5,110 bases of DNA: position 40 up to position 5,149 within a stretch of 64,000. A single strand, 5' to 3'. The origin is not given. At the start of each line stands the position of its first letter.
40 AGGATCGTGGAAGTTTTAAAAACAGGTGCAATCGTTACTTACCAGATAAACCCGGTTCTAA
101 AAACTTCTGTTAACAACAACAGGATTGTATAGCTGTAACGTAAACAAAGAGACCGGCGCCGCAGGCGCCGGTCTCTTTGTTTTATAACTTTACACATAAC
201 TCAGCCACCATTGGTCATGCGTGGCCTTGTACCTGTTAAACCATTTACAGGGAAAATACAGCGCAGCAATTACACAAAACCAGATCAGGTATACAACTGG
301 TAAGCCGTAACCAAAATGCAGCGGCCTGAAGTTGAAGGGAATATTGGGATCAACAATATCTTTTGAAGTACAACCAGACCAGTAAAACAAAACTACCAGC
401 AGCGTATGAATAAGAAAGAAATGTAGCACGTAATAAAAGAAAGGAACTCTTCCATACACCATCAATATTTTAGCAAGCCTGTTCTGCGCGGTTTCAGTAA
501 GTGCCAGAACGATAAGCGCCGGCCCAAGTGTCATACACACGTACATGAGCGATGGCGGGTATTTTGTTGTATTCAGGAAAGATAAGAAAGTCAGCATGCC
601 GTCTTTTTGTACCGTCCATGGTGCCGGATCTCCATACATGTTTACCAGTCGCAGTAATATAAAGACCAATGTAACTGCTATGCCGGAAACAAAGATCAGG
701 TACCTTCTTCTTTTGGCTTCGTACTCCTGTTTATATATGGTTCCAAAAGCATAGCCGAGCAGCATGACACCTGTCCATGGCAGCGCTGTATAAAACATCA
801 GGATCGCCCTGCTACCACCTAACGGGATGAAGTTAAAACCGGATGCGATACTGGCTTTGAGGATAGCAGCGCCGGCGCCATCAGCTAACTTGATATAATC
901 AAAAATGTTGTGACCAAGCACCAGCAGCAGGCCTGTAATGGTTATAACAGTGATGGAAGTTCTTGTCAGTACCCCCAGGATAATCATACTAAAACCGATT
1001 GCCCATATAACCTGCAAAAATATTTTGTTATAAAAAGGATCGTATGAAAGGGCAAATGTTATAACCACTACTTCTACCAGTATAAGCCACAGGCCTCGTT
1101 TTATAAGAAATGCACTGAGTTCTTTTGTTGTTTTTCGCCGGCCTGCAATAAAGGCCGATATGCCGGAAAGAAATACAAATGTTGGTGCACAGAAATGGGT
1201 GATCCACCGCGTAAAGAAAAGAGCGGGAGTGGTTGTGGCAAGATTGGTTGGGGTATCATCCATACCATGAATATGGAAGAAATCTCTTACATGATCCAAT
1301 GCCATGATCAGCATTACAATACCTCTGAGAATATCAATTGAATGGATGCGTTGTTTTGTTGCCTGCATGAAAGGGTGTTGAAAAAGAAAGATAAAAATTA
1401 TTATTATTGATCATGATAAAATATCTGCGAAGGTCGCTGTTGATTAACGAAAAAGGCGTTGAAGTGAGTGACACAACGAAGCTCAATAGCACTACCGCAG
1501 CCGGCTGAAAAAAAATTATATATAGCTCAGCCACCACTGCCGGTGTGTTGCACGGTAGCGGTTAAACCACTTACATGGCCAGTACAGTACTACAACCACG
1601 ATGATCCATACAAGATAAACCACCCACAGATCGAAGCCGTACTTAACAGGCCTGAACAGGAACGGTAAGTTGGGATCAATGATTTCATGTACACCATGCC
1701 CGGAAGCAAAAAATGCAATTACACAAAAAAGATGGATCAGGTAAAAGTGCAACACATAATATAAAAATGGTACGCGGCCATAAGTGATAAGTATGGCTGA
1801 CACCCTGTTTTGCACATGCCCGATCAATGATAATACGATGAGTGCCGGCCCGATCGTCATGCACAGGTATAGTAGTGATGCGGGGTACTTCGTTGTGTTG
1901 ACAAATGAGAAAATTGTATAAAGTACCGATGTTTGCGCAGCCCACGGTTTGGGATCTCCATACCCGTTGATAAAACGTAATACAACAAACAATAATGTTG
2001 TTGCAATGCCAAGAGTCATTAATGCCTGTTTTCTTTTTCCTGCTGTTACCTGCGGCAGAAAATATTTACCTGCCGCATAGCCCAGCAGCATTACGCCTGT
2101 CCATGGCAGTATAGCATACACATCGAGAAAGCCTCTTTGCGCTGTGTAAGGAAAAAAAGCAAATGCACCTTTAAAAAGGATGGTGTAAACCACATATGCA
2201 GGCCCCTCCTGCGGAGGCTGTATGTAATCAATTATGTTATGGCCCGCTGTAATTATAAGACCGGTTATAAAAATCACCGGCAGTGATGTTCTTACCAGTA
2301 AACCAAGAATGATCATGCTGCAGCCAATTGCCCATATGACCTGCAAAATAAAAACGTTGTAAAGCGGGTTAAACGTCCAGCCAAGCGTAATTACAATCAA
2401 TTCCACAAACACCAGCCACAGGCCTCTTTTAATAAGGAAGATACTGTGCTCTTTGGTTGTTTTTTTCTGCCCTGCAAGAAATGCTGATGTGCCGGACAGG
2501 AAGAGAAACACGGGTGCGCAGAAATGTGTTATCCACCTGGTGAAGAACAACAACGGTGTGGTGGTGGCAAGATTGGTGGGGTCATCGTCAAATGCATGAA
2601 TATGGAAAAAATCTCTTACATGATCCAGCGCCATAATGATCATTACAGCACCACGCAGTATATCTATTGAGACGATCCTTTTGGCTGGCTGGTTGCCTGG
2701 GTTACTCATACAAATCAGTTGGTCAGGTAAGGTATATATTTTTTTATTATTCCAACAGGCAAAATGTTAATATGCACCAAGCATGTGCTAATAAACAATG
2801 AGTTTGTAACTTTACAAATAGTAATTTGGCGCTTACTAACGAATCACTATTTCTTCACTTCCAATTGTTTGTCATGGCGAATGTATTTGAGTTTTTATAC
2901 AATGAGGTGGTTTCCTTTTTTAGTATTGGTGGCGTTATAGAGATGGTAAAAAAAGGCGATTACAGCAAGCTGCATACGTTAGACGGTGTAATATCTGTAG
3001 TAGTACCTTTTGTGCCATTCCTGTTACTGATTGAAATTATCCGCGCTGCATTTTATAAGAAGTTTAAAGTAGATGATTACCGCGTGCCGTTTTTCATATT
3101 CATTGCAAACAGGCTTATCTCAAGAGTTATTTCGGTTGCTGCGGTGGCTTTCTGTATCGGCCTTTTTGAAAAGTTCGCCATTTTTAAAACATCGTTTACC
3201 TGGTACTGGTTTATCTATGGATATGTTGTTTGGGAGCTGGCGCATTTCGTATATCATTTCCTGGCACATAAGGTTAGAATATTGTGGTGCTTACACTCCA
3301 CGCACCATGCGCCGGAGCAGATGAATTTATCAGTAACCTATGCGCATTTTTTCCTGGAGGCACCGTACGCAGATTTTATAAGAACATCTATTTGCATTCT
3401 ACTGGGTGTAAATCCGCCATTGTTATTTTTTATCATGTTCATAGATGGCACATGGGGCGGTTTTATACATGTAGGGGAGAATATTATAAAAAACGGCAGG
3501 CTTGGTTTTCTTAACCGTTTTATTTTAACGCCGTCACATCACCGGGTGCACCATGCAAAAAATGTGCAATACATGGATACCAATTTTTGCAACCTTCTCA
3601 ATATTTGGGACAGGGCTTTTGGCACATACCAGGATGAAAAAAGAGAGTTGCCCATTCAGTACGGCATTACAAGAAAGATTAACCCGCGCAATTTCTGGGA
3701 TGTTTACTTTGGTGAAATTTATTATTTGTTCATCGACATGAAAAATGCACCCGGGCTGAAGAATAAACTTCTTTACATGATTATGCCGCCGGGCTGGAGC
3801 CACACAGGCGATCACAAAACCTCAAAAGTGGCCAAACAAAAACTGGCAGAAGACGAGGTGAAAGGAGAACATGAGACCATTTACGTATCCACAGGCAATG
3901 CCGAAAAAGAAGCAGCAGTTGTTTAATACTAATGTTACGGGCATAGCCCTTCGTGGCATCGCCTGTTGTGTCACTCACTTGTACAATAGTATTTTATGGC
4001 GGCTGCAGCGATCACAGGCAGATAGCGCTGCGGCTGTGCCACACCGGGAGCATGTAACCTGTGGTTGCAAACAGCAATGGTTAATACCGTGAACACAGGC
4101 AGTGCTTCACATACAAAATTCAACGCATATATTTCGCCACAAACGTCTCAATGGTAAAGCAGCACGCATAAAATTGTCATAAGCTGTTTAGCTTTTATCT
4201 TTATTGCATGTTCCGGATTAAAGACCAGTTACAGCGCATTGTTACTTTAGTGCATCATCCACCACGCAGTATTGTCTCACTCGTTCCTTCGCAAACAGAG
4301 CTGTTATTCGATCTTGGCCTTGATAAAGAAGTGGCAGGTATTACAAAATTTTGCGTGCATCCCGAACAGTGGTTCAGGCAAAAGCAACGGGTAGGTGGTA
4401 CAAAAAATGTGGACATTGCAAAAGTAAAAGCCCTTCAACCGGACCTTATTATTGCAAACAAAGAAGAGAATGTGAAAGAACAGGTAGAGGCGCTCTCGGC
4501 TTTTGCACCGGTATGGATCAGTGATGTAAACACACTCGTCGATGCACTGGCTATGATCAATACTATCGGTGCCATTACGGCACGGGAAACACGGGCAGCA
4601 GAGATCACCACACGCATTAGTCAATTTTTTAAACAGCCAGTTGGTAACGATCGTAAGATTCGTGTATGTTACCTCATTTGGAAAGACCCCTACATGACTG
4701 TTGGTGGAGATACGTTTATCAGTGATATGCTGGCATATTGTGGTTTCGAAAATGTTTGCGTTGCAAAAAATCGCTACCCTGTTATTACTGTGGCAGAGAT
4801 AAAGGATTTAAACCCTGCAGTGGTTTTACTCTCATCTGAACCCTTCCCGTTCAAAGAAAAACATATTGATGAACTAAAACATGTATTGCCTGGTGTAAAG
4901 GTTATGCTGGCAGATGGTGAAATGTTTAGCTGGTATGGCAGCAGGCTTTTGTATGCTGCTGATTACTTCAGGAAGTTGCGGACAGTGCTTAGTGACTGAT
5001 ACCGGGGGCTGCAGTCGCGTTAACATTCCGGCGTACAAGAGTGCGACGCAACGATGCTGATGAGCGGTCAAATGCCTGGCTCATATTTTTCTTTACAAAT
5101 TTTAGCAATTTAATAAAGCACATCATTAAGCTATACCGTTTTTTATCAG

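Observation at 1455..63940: Very dense family of 60-100 bp interspersed intergenic repeats with an asymmetric 19-nt core (at least 27 copies in 64 kb)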

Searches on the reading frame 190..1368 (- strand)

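Call 75: search_protein_families(library=pfam, proteins=[window:190-1368:-], max_evalue=0.00001)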
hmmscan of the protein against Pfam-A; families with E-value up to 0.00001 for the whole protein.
window:190-1368:- (392 aa): 2 families
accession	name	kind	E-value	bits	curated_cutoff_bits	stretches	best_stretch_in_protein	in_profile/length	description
PF07786.18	HGSNAT_cat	-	4.7e-15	56.2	22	1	7-220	1-192/222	Heparan-alpha-glucosaminide N-acetyltransferase, catalytic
PF01757.29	Acyl_transf_3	-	7.8e-10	38.7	31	1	8-361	1-319/326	Acyltransferase domain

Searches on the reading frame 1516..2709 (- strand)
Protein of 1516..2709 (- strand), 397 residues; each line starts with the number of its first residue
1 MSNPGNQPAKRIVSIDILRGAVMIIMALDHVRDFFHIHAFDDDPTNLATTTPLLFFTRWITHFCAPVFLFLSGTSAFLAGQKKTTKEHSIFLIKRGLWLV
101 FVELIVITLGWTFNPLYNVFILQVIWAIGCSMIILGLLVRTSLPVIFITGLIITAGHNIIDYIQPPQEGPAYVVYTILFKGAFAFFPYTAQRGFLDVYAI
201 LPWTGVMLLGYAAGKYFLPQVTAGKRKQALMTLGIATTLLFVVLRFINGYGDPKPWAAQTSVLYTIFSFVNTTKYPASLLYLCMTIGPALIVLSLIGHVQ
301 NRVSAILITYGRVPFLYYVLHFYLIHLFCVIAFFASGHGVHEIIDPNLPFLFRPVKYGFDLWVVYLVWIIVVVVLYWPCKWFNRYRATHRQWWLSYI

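Call 75: search_protein_families(library=pfam, proteins=[window:1516-2709:-], max_evalue=0.00001)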
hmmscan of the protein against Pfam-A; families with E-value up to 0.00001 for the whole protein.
window:1516-2709:- (397 aa): 1 family
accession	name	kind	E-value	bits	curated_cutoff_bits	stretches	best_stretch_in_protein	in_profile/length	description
PF07786.18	HGSNAT_cat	-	9.6e-19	68.2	22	1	11-226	1-193/222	Heparan-alpha-glucosaminide N-acetyltransferase, catalytic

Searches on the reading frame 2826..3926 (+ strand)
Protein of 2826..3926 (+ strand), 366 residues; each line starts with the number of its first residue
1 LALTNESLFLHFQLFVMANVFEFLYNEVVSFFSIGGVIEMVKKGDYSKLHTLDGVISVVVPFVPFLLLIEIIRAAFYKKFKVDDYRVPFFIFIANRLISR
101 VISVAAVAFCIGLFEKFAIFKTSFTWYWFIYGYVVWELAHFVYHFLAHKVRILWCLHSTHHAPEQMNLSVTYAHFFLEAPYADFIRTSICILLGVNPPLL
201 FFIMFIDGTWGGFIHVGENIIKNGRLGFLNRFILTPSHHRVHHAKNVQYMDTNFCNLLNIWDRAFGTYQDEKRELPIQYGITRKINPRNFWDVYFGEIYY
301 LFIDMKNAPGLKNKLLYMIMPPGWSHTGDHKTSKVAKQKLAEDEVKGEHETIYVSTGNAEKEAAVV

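Call 75: search_protein_families(library=pfam, proteins=[window:2826-3926:+], max_evalue=0.00001)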
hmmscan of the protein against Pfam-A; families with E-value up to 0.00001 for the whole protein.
window:2826-3926:+ (366 aa): 1 family
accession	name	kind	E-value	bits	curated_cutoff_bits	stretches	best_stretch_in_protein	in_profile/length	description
PF04116.19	FA_hydroxylase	-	2.1e-23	83.6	31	1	130-267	2-132/132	Fatty acid hydroxylase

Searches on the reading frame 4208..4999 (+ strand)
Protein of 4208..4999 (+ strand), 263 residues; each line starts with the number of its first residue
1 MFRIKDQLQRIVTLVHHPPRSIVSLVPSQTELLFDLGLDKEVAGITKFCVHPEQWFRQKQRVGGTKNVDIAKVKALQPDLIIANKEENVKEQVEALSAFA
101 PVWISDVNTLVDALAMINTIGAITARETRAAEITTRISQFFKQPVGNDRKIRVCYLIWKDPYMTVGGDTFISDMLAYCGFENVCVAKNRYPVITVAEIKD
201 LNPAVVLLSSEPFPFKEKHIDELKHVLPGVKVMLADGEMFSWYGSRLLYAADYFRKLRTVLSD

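Call 21: search_protein_families(library=pfam, proteins=[window:4208-4999:+])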
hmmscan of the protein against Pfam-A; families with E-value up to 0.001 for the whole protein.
window:4208-4999:+ (263 aa): 1 family
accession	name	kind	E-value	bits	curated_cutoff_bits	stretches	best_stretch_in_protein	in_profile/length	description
PF01497.23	Peripla_BP_2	-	1.8e-17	64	27.5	1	22-211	1-200/235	Periplasmic binding protein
